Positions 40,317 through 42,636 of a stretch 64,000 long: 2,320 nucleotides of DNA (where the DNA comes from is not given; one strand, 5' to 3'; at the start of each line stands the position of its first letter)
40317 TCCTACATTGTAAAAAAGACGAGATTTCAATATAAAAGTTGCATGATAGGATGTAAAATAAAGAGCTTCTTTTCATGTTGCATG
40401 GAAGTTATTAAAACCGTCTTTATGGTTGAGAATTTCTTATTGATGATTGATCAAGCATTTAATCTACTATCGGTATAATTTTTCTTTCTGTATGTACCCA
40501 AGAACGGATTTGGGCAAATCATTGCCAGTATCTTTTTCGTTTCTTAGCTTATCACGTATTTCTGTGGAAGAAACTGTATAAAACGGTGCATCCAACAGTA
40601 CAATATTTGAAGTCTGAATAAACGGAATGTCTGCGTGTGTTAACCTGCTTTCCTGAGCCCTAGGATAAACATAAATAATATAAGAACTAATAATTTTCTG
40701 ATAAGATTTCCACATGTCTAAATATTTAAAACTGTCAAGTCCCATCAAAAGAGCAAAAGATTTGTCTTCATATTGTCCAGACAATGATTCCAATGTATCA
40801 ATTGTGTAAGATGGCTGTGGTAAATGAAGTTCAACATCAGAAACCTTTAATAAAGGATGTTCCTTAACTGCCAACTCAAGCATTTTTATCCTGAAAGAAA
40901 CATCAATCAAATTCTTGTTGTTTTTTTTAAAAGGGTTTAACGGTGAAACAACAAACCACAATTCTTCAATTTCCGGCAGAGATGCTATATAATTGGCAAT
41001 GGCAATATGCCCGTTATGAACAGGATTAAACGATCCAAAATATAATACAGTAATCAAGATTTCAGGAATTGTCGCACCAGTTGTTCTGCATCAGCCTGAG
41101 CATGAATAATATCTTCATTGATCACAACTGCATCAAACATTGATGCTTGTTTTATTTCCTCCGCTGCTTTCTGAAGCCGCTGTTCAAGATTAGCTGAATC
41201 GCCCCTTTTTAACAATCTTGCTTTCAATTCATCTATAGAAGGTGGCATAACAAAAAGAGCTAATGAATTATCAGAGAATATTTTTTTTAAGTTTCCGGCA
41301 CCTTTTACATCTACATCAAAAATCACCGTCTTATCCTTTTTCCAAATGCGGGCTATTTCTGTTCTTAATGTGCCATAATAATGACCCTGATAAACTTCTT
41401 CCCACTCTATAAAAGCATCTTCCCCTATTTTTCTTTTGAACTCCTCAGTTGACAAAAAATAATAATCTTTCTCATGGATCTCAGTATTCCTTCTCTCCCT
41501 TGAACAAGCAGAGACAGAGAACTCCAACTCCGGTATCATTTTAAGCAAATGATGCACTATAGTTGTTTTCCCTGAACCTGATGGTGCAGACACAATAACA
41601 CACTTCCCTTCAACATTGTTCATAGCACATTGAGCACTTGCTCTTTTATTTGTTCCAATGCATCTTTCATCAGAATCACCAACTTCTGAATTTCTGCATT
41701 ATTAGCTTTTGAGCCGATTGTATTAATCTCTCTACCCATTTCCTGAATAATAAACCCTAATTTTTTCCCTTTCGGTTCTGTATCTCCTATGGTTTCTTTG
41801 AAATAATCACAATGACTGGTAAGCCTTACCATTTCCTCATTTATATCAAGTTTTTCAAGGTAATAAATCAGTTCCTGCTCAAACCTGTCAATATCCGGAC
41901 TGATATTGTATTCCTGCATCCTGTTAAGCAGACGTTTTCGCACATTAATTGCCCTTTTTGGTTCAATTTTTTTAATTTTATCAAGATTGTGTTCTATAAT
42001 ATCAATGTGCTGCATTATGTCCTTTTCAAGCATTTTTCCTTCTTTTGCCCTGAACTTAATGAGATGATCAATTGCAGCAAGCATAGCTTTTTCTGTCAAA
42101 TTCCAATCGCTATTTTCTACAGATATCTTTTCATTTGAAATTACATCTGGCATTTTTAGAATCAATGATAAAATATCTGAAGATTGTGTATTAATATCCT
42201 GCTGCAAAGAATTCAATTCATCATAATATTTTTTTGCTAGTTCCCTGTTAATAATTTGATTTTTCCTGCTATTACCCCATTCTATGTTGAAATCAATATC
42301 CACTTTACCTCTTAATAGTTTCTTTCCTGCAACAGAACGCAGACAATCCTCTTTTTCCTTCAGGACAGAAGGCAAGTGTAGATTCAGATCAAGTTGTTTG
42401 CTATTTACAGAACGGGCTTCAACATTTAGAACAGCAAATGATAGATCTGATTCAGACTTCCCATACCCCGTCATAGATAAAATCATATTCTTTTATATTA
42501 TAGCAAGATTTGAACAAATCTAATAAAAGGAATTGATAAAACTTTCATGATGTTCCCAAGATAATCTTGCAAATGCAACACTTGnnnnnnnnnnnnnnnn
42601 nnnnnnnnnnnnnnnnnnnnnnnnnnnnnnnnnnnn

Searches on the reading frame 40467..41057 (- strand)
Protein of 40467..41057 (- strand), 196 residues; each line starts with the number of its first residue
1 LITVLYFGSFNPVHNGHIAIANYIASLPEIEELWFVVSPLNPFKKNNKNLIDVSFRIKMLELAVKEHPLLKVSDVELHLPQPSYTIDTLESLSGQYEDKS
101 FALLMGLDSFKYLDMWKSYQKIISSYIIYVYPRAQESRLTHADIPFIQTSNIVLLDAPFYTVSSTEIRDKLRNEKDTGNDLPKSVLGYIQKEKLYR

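Call 58: search_protein_families(library=pfam, proteins=[window:40467-41057:-], max_evalue=0.00001)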
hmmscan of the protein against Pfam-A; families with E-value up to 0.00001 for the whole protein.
window:40467-41057:- (196 aa): 1 family
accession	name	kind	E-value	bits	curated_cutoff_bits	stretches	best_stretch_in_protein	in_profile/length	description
PF01467.32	CTP_transf_like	-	2.8e-19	70.1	21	1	5-169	1-132/133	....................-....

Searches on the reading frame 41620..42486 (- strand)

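Call 58: search_protein_families(library=pfam, proteins=[window:41620-42486:-], max_evalue=0.00001)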
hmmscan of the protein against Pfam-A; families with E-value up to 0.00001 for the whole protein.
window:41620-42486:- (288 aa): 2 families
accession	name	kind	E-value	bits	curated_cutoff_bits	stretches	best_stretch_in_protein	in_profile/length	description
PF08340.16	YicC-like_C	-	1.9e-38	131.7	27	1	171-287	1-119/120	Endoribonuclease YicC-like, C-terminal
PF03755.18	YicC-like_N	-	1.1e-35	123.7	25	1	2-154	1-155/156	Endoribonuclease YicC-like, N-terminal region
